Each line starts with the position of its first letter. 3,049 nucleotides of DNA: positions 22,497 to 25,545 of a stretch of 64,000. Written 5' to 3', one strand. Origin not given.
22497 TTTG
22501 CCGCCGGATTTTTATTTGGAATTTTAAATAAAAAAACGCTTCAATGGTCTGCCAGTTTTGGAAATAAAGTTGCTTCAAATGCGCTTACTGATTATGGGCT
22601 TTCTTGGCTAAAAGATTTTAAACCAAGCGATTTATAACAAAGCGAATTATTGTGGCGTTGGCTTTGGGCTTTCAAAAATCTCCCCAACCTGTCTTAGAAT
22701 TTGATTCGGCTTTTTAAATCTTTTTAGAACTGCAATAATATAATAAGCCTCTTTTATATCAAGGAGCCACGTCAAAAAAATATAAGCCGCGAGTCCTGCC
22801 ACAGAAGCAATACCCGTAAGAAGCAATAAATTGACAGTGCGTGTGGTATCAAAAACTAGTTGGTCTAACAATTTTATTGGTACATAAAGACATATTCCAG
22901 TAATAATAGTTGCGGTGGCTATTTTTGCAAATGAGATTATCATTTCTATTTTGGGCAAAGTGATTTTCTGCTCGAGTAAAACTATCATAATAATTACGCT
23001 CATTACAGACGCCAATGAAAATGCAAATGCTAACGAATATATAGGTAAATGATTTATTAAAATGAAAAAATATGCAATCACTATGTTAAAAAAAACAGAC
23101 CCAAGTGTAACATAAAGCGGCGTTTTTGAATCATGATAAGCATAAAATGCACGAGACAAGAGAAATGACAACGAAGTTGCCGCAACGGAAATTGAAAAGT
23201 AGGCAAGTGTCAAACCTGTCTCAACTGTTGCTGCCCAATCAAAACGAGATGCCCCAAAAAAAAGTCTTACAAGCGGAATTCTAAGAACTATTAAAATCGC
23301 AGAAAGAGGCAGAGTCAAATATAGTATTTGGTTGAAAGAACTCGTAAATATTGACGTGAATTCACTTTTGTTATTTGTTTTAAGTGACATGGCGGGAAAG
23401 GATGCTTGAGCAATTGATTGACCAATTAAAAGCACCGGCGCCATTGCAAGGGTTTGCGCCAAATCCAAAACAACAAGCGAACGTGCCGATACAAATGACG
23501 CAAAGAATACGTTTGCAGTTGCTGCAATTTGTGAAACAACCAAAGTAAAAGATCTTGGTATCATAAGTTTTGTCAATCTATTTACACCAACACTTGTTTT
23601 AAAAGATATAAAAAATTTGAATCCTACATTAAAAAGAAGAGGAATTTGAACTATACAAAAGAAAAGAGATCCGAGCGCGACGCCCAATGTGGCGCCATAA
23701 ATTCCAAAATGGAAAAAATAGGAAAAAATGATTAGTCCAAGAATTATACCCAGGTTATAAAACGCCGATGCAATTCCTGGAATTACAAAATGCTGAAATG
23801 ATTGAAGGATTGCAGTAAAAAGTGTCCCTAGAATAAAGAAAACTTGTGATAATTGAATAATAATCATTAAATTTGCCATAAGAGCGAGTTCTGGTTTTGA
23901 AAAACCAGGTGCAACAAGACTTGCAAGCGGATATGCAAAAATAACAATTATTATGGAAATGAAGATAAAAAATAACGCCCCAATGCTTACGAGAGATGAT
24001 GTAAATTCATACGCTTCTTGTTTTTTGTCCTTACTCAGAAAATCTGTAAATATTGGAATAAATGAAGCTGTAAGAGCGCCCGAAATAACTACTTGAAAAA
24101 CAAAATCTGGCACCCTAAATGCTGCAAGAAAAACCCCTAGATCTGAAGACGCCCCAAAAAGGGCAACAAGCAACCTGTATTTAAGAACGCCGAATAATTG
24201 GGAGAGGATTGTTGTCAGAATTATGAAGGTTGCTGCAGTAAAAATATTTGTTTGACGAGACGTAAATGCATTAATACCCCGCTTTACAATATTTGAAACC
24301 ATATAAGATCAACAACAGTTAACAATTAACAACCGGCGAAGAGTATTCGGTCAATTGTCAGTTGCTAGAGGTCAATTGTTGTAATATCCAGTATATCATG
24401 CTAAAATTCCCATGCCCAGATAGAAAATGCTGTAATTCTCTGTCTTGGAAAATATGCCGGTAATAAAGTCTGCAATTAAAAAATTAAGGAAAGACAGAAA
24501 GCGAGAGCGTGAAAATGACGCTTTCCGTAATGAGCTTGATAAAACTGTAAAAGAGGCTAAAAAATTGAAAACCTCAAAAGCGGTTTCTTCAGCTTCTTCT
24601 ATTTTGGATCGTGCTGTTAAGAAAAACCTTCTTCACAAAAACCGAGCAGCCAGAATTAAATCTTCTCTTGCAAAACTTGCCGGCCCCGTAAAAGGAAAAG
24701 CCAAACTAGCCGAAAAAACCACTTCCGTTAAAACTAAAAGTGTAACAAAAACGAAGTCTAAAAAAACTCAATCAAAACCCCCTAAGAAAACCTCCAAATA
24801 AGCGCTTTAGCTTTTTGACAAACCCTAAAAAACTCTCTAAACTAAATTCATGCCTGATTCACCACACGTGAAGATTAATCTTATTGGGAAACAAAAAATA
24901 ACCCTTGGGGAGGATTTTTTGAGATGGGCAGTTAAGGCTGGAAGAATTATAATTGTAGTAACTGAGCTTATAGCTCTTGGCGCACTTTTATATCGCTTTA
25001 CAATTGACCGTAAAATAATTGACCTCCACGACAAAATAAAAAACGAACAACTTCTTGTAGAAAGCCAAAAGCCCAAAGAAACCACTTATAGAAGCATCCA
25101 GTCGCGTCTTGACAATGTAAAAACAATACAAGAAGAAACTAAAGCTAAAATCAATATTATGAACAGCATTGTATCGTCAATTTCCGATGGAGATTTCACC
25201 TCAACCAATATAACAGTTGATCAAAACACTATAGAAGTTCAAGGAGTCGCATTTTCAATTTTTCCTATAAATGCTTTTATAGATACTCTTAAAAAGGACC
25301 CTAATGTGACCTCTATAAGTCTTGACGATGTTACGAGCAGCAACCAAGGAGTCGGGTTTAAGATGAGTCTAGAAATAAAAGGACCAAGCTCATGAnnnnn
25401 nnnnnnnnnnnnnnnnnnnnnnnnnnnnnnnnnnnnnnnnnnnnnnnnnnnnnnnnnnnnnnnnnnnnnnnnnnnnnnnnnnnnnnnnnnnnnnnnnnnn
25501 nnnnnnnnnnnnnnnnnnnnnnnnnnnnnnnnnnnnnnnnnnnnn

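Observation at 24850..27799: Orphan PilN/PilO-like pair followed by a small membrane protein and a large Thr/Pro-rich surface protein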

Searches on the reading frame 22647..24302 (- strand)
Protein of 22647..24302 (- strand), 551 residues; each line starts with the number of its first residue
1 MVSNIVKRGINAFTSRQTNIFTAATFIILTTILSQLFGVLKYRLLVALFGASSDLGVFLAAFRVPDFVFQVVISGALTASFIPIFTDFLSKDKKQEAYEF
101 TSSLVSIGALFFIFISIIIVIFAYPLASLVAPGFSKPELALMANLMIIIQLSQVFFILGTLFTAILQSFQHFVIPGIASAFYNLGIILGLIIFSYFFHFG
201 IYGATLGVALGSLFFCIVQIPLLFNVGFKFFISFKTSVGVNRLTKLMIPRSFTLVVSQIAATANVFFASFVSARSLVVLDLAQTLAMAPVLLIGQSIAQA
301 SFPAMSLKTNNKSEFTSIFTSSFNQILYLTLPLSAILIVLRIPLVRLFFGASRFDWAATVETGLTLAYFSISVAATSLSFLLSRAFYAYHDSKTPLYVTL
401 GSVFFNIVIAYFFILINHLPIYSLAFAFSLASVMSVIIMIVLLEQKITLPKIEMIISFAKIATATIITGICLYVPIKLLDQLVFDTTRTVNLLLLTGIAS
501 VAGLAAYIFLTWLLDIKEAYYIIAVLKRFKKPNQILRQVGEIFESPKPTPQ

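Call 3: search_protein_families(library=pfam, proteins=[window:22647-24302:-], max_evalue=1)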
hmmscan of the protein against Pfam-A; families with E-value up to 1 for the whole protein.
window:22647-24302:- (551 aa): 3 families
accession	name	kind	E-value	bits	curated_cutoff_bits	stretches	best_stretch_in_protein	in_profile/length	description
PF03023.19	MurJ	-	1.2e-63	215.7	27.4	1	46-476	2-434/451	Lipid II flippase MurJ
PF13440.11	Polysacc_synt_3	-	4.8e-07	29.8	23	2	111-352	53-287/293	Polysaccharide biosynthesis protein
PF01554.23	MatE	-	0.00087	19.5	24.9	2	253-411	5-160/161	MatE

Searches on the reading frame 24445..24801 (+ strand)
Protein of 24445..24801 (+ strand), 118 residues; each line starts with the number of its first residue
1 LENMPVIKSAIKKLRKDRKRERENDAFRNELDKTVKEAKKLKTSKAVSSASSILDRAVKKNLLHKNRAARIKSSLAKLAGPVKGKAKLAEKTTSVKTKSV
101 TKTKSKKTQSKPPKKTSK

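Call 3: search_protein_families(library=pfam, proteins=[window:24445-24801:+], max_evalue=1)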
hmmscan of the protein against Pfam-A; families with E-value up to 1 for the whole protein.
window:24445-24801:+ (118 aa): 1 family
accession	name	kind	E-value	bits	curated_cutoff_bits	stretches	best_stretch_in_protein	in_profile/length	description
PF01649.23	Ribosomal_S20p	-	3.8e-12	47.1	29.5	1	7-77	3-80/83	Ribosomal protein S20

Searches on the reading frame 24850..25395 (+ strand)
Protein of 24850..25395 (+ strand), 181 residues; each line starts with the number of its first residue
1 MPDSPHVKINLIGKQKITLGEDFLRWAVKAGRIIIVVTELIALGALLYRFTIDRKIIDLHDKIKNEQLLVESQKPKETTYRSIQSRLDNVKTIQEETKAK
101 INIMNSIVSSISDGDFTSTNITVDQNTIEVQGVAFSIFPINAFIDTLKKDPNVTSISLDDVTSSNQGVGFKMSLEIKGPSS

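Call 3: search_protein_families(library=pfam, proteins=[window:24850-25395:+], max_evalue=1)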
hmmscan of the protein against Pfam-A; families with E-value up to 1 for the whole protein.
window:24850-25395:+ (181 aa): 4 families
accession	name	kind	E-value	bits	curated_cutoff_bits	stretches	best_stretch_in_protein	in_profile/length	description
PF05137.18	PilN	-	5.1e-07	30.1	22.8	1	105-175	4-77/78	Fimbrial assembly protein (PilN)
PF20077.4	CcmD_alt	-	0.036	14.6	23.5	1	31-57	30-58/61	CcmD family protein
PF07167.19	PhaC_N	-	0.11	12.6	23.7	1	79-150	26-97/173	Poly-beta-hydroxybutyrate polymerase (PhaC) N-terminus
PF00013.35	KH_1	-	0.37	11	21.5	1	89-107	21-40/66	KH domain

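Call 4: search_protein_families(library=ncbifam, proteins=[window:24850-25395:+], max_evalue=1)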
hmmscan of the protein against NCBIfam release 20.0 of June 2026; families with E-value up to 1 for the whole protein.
window:24850-25395:+ (181 aa): 1 family
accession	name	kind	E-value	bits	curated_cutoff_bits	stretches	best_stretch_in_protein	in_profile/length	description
NF045779.1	gas_vesic_GvpG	exception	0.11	12.8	85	1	57-101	31-79/83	gas vesicle protein GvpG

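Call 33: search_solved_structures(query=A3, max_evalue=10, show_alignments=2)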
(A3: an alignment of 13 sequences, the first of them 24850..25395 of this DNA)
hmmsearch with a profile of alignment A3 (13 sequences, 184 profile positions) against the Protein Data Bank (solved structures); distinct sequences matched with E-value up to 10: 7.
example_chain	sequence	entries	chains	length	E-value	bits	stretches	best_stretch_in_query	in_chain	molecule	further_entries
3jc8_Na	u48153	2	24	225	2.8e-05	27.2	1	62-149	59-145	PilN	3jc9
3g74_A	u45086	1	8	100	0.16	14.9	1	64-127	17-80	Protein of unknown function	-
3w1i_A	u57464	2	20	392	0.34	13.9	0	103-155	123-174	L-seryl-tRNA(Sec) selenium transferase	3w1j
3wco_A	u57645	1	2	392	0.38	13.7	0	105-155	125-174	L-seryl-tRNA(Sec) selenium transferase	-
3w1h_A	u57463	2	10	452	0.47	13.4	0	103-155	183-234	L-seryl-tRNA(Sec) selenium transferase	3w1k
3wcn_A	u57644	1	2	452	0.53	13.2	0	105-155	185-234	L-seryl-tRNA(Sec) selenium transferase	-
2zdi_A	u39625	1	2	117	3.9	10.4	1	66-152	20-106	Prefoldin subunit beta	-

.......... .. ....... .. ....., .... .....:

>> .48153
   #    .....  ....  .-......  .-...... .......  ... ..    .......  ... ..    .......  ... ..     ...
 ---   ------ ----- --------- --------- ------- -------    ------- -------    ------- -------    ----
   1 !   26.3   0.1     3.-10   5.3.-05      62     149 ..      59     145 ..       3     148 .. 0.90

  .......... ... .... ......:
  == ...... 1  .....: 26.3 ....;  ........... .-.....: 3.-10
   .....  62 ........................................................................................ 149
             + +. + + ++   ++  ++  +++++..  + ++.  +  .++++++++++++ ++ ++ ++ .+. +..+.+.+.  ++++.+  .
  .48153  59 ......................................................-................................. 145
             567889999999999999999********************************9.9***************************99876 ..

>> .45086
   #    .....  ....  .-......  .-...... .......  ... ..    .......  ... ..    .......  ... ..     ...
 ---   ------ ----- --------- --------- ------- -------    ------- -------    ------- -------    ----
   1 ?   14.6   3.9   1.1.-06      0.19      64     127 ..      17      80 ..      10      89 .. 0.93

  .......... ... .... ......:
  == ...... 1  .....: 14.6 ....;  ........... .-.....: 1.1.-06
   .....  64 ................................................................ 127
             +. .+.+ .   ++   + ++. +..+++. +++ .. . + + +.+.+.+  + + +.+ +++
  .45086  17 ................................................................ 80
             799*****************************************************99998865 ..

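Call 52: find_homologous_proteins(query=A5, max_evalue=0.001)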
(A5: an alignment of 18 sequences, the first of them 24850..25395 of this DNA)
Query A5 (18 sequences) (181 aa, profile of the alignment): 558 proteins with E <= 0.001 among 3634 candidates; the best 120 are listed.
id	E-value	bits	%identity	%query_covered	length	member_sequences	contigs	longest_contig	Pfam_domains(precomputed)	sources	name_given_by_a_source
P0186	7.2e-59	217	32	90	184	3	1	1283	PF05137.19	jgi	-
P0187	1.4e-58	216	34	94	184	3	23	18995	PF05137.19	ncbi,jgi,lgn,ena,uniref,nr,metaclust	ncbi:hypothetical protein COU97_01355 [Candidatus Shapirobacteria bacterium CG10_big_fil_rev_8_21_14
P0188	4.0e-58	214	30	86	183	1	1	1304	PF05137.19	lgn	-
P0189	6.9e-58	214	30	90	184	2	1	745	PF05137.19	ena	-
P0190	2.1e-57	212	100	100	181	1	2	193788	PF05137.19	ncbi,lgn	-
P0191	1.3e-56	209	62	98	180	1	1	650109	PF05137.19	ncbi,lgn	-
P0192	1.4e-55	206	65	98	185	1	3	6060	PF05137.19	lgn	-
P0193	6.9e-55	204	63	98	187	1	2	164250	PF05137.19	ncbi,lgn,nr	ncbi:MAG TPA: PilN domain-containing protein [Patescibacteria group bacterium]|nr:PilN domain-contai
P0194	8.9e-55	203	63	96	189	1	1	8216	PF05137.19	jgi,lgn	-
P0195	9.9e-55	203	56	98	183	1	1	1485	PF05137.19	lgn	-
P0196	1.2e-54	203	60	98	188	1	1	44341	PF05137.19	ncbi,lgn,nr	ncbi:MAG TPA: PilN domain-containing protein [Patescibacteria group bacterium]|nr:PilN domain-contai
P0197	1.5e-54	203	59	99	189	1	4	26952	PF05137.19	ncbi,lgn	-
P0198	1.5e-54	203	65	99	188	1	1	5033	PF05137.19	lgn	-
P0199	1.7e-54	202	26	85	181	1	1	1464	PF05137.19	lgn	-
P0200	1.8e-54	202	62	99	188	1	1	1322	PF05137.19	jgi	jgi:Tfp pilus assembly protein PilN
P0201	2.6e-54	202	63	98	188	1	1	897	PF05137.19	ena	-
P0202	3.0e-54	202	60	100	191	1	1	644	PF05137.19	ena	-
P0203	3.8e-54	201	61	98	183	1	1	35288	PF05137.19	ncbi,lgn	-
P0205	4.2e-54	201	63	98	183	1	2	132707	PF05137.19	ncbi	-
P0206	7.0e-54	200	64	98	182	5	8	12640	PF05137.19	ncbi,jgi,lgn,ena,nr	ncbi:MAG: hypothetical protein A2776_01520 [Candidatus Levybacteria bacterium RIFCSPHIGHO2_01_FULL_4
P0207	7.8e-54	200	62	98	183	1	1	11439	PF05137.19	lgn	-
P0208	1.3e-53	200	60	98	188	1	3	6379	PF05137.19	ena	-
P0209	1.8e-53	199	62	98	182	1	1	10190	PF05137.19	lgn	-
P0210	3.1e-53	198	58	97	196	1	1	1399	PF05137.19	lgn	-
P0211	3.4e-53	198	29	96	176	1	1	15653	PF05137.19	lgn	-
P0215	5.8e-53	197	29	94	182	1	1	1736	PF05137.19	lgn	-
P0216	6.3e-53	197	59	98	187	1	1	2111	PF05137.19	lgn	-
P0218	9.5e-53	197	63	98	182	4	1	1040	PF05137.19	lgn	-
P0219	9.9e-53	197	60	99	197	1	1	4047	PF05137.19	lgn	-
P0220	1.1e-52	197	62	98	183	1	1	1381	PF05137.19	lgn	-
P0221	1.6e-52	196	59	98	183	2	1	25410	PF05137.19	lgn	-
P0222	1.6e-52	196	61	98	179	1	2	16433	PF05137.19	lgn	-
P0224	2.1e-52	196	60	100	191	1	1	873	PF05137.19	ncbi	-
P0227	4.5e-52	195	63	98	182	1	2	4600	PF05137.19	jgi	jgi:hypothetical protein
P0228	4.7e-52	195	60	98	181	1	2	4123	PF05137.19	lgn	-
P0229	6.7e-52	194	60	98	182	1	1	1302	PF05137.19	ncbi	-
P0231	8.1e-52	194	62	100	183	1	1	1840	PF05137.19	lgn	-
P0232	9.0e-52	194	66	98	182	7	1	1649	PF05137.19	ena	-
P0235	1.5e-51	193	57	100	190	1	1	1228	PF05137.19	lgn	-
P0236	1.5e-51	193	59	98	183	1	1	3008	PF05137.19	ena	-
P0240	2.1e-51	192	59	98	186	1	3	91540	PF05137.19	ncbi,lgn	-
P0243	3.1e-51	192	59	96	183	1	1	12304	PF05137.19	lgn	-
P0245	5.8e-51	191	58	100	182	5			PF05137.19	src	-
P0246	9.7e-51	190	61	98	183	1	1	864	PF05137.19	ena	-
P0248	1.1e-50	190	31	94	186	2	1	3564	PF05137.19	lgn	-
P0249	1.3e-50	190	26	75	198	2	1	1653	PF05137.19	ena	-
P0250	1.4e-50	190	27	90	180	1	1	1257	PF05137.19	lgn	-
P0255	2.0e-50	189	58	97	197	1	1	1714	PF05137.19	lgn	-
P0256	2.0e-50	189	63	98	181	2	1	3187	PF05137.19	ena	-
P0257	2.6e-50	189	58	97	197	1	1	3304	PF05137.19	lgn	-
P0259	3.6e-50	188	54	97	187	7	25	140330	PF05137.19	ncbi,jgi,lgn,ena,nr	ncbi:MAG: hypothetical protein COX79_00870 [Candidatus Levybacteria bacterium CG_4_10_14_0_2_um_filt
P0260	4.0e-50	188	30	90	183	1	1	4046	PF05137.19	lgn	-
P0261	4.2e-50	188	58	98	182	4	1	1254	PF05137.19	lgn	-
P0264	4.8e-50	188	31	92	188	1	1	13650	PF05137.19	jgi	jgi:Tfp pilus assembly protein PilN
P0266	5.8e-50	188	29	95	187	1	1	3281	PF05137.19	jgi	jgi:Tfp pilus assembly protein PilN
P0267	6.4e-50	188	30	98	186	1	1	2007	PF05137.19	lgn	-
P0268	7.3e-50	187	30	92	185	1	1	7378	PF05137.19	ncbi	-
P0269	8.6e-50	187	32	88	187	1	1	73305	PF05137.19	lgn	-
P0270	8.8e-50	187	69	98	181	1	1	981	PF05137.19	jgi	jgi:hypothetical protein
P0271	1.0e-49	187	60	98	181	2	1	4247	PF05137.19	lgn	-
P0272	1.2e-49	187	25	96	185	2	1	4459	PF05137.19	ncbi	-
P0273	1.3e-49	187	27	86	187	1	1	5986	PF05137.19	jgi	jgi:Tfp pilus assembly protein PilN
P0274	1.6e-49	186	67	98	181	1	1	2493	PF05137.19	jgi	jgi:hypothetical protein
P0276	2.8e-49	185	30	88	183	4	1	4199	PF05137.19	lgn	-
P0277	2.9e-49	185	29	98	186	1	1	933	PF05137.19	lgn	-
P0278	5.1e-49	185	25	97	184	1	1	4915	PF05137.19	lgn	-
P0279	5.2e-49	185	28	100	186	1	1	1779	PF05137.19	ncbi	-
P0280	5.7e-49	184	57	100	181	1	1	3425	PF05137.19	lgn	-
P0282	7.0e-49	184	29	96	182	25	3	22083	PF05137.19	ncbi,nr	ncbi:PilN domain-containing protein [Candidatus Collierbacteria bacterium]|nr:PilN domain-containing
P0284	7.9e-49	184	49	96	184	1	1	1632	PF05137.19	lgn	-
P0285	8.3e-49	184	26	83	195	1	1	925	PF05137.19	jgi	jgi:Tfp pilus assembly protein PilN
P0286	8.6e-49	184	34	83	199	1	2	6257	PF05137.19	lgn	-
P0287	8.8e-49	184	28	98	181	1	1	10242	PF05137.19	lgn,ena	-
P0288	9.1e-49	184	53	97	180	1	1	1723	PF05137.19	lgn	-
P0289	1.0e-48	184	26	86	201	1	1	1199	PF05137.19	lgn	-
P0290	1.1e-48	184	27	99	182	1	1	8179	PF05137.19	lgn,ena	-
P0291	1.3e-48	183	28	93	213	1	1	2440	PF05137.19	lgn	-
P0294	1.7e-48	183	30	89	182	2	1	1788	PF05137.19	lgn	-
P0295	1.8e-48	183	30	90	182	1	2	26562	PF05137.19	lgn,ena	-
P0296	2.0e-48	183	27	84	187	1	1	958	PF05137.19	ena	-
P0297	2.1e-48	183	47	96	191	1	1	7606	PF05137.19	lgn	-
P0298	2.1e-48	183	27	81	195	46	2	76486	-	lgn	-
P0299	2.3e-48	182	30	91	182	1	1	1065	PF05137.19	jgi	jgi:hypothetical protein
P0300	2.4e-48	182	28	75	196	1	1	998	PF05137.19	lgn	-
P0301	2.5e-48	182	29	96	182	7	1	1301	PF05137.19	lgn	-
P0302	2.5e-48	182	27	87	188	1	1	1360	PF05137.19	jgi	jgi:Tfp pilus assembly protein PilN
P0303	2.5e-48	182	29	87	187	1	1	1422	PF05137.19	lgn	-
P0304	2.6e-48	182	27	94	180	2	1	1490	PF05137.19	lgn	-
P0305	2.6e-48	182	29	93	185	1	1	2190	PF05137.19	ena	-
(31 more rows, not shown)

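Call 53: find_encoding_contigs(protein=P0187, flank=10000, max_places=1)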
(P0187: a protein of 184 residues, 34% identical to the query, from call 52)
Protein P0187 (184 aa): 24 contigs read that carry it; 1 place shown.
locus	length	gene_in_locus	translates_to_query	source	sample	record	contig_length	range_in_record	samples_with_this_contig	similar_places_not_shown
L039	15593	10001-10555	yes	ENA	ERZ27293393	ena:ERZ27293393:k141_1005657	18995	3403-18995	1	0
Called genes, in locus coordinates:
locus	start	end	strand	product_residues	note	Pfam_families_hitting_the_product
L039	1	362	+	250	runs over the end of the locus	PF00005:ABC_tran, PF13304:AAA_21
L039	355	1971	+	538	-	PF16949:ABC_tran_2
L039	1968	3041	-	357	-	PF07907:YibE_F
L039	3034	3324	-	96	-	PF02001:DUF134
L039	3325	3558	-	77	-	PF17253:DUF5320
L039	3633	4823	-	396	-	-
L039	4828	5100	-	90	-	PF00085:Thioredoxin, PF14595:Thioredoxin_9 (weak)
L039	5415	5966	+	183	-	PF01797:Y1_Tnp (faint)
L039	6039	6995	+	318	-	PF02568:ThiI (weak), PF03054:tRNA_Me_trans, PF18297:NFACT-R_2 (weak)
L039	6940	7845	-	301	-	-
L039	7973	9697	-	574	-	PF01554:MatE (weak), PF03023:MurJ, PF13440:Polysacc_synt_3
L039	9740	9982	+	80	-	PF01649:Ribosomal_S20p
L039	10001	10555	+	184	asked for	PF05137:PilN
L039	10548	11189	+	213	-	PF04350:PilO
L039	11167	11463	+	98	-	-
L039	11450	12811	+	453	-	PF00041:fn3 (weak), PF16656:Pur_ac_phosph_N, PF19077:Big_13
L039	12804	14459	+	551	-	-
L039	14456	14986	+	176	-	-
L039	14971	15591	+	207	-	?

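Call 54: find_encoding_contigs(protein=P0282, flank=10000, max_places=1)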
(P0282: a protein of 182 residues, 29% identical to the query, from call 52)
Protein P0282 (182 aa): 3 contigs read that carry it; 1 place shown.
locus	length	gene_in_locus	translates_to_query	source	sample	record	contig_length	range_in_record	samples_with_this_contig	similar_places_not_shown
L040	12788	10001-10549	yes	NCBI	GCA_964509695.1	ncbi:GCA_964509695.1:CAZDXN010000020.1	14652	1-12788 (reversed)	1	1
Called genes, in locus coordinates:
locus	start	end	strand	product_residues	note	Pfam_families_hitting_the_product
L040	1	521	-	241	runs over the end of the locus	PF01628:HrcA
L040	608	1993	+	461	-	PF01229:Glyco_hydro_39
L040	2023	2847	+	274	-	-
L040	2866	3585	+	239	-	-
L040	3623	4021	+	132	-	-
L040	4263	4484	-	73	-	PF13240:Zn_Ribbon_1 (faint)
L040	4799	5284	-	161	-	-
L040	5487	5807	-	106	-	PF02452:PemK_toxin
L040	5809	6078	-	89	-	-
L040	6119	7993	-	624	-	PF00009:GTP_EFTU, PF03144:GTP_EFTU_D2 (weak), PF00679:EFG_C, PF06421:LepA_C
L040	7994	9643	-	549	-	PF01943:Polysacc_synt (weak), PF01554:MatE (weak), PF03023:MurJ, PF01554:MatE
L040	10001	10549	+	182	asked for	PF05137:PilN (weak)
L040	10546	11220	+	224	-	-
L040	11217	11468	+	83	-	-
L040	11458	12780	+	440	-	PF16656:Pur_ac_phosph_N, PF19077:Big_13 (faint)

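Call 55: find_encoding_contigs(protein=P0298, flank=10000, max_places=1)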
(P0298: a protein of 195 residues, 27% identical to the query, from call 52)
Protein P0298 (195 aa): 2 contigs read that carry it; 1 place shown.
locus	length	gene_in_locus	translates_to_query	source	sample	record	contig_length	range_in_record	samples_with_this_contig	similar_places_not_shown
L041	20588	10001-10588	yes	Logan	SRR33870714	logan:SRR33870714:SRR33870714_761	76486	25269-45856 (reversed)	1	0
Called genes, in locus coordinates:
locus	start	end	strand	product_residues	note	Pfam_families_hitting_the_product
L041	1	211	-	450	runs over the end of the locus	PF08529:NusA_N, PF13184:KH_NusA_1st, PF26594:KH_NusA_2nd, PF00013:KH_1 (weak), PF03118:RNA_pol_A_CTD (weak)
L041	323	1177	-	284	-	PF00226:DnaJ, PF01556:DnaJ_C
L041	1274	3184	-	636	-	PF00012:HSP70, PF06723:MreB_Mbl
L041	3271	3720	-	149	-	PF01025:GrpE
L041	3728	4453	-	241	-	PF01628:HrcA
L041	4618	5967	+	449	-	PF01229:Glyco_hydro_39, PF11790:Glyco_hydro_cc (faint)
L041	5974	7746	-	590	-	PF00009:GTP_EFTU, PF03144:GTP_EFTU_D2 (faint), PF00679:EFG_C, PF06421:LepA_C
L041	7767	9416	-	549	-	PF03023:MurJ, PF01554:MatE (faint), PF01943:Polysacc_synt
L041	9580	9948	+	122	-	PF01649:Ribosomal_S20p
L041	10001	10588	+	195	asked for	-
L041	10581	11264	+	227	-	-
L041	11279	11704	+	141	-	-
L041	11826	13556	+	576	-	PF13473:Cupredoxin_1 (faint), PF16656:Pur_ac_phosph_N, PF13620:CarboxypepD_reg (weak), PF19077:Big_13 (faint)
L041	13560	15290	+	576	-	-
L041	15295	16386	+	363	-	-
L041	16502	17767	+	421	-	PF00070:Pyr_redox (faint), PF01266:DAO (weak), PF01593:Amino_oxidase, PF07992:Pyr_redox_2 (faint), PF13450:NAD_binding_8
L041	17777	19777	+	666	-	PF10060:DUF2298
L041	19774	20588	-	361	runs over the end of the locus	PF03816:LytR_cpsA_psr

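Call 60: search_protein_families(library=pfam, proteins=[L039:12804-14459:+, L039:14456-14986:+, L041:13560-15290:+, L041:15295-16386:+, L041:11279-11704:+], max_evalue=0.1)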
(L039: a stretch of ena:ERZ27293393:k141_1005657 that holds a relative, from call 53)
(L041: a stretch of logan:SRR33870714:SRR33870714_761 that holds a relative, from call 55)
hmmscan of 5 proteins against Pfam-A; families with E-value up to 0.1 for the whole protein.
L039:12804-14459:+ (551 aa): 0 families

L039:14456-14986:+ (176 aa): 0 families

L041:13560-15290:+ (576 aa): 0 families

L041:15295-16386:+ (363 aa): 0 families

L041:11279-11704:+ (141 aa): 0 families
